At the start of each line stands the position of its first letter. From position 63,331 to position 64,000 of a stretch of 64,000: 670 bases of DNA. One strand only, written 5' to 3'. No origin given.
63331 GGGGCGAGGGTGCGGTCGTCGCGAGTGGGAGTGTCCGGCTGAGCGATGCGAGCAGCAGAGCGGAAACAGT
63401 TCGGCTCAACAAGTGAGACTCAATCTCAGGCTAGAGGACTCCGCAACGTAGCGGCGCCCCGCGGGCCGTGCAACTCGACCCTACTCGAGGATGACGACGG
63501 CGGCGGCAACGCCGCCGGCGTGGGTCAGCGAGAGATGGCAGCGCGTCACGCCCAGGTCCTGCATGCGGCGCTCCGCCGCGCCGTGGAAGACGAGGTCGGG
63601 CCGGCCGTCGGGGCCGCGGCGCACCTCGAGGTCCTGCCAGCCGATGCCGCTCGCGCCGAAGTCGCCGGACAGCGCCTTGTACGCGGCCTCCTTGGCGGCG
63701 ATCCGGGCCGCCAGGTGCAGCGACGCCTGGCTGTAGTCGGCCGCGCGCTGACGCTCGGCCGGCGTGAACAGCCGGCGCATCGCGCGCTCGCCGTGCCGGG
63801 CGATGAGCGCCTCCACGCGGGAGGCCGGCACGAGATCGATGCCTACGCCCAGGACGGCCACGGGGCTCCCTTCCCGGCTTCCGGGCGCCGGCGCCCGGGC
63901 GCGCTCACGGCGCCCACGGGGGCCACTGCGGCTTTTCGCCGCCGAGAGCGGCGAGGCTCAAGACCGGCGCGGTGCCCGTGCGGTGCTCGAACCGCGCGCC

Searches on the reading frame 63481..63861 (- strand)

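Call 30: search_protein_families(library=pfam, proteins=[window:63481-63861:-], max_evalue=0.001)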
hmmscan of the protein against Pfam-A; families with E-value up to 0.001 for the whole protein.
window:63481-63861:- (126 aa): 1 family
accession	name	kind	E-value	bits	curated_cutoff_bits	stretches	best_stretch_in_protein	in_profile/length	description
PF01648.25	ACPS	-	2.1e-16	60.4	25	1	5-103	1-99/111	4'-phosphopantetheinyl transferase superfamily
